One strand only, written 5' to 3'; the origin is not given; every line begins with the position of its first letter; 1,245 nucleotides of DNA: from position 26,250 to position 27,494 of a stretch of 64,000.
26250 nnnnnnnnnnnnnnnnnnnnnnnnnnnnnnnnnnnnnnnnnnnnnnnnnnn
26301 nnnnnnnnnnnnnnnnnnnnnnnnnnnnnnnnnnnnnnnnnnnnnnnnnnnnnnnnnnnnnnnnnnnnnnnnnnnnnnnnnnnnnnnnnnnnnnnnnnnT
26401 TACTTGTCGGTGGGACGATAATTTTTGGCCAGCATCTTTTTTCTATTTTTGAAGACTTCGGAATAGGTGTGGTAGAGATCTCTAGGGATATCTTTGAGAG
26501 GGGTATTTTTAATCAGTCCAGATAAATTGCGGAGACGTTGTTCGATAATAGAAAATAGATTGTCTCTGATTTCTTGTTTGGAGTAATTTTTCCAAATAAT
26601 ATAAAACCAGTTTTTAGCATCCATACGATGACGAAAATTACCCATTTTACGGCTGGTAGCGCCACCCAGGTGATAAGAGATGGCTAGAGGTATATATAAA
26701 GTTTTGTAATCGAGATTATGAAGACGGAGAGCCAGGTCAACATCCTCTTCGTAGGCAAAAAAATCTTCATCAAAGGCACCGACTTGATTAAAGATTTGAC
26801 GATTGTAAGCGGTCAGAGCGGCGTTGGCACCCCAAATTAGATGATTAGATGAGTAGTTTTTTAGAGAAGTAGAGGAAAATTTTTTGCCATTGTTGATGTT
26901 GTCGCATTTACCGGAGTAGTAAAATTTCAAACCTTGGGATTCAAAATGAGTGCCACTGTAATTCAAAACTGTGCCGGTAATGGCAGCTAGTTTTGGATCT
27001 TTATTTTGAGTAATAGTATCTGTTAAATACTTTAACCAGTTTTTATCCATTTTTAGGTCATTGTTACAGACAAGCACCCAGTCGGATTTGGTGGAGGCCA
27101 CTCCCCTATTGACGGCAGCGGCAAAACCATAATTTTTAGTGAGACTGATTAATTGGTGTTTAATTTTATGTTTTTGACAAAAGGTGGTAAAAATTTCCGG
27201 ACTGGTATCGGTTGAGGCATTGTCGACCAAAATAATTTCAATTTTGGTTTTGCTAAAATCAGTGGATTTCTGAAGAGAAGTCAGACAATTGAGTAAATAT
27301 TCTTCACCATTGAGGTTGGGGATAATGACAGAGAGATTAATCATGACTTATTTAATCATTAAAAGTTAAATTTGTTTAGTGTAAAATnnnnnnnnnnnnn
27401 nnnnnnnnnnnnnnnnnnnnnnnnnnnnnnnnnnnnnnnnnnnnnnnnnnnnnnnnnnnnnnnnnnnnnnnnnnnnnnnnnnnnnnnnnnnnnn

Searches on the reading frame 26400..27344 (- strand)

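Call 71: search_protein_families(library=ncbifam, proteins=[window:26400-27344:-], max_evalue=0.00001)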
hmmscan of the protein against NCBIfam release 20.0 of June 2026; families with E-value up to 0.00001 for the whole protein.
window:26400-27344:- (314 aa): 16 families
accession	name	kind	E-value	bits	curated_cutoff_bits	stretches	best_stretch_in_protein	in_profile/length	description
TIGR03965.1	mycofact_glyco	equivalog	5.7e-21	74.9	280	1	4-225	76-280/467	mycofactocin biosynthesis glycosyltransferase MftF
NF041875.1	EPS_EpsD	equivalog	8.3e-20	71.4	370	1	4-230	1-211/325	exopolysaccharide biosynthesis glycosyltransferase EpsD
TIGR03937.1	PgaC_IcaA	equivalog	1.2e-18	67.3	422.3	1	4-124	47-161/407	poly-beta-1,6-N-acetyl-D-glucosamine synthase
TIGR03111.1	glyc2_xrt_Gpos1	hypoth_equivalog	3.3e-18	65.7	363.95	1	4-214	51-255/439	TIGR03111 family XrtG-associated glycosyltransferase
NF038302.1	EPS_HpsE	equivalog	3.7e-16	59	300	1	2-126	1-124/307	hormogonium polysaccharide biosynthesis glycosyltransferase HpsE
TIGR04283.1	glyco_like_mftF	equivalog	1.1e-14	54.5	182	1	4-115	1-100/221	TIGR04283 family arsenosugar biosynthesis glycosyltransferase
NF038299.1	EPS_HpsN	equivalog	3.6e-14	52.5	425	1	4-230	3-225/317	hormogonium polysaccharide biosynthesis glycosyltransferase HpsN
NF007482.0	PRK10073.1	equivalog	1.6e-13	50.4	423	1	3-114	7-113/334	glycosyltransferase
TIGR01556.1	rhamnosyltran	subfamily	7.1e-11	41.8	200.55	1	26-231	13-206/281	rhamnosyltransferase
NF047683.1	TeichurnBiosyTuaG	equivalog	4.8e-10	39.5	400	1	4-104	8-104/252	teichuronic acid biosynthesis protein TuaG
NF007986.1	PRK10714.1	equivalog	1.4e-09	37.4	529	1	3-112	7-116/316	undecaprenyl-phosphate 4-deoxy-4-formamido-L-arabinose transferase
NF050819.1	PolSacchBiosHfsG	equivalog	5.5e-09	35.6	500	1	3-236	13-227/302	polysaccharide biosynthesis protein HfsG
NF047588.1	GlcsyltransPgfSStrep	equivalog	8.9e-08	31.7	500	1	3-105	2-104/308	glycosyltransferase PgfS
TIGR04440.1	glyco_TIGR04440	domain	2.8e-06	27.2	70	1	3-139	1-132/215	TIGR00180 family glycosyltransferase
TIGR04242.1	nodulat_NodC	equivalog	2.9e-06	26.5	550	1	4-126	50-168/395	chitooligosaccharide synthase NodC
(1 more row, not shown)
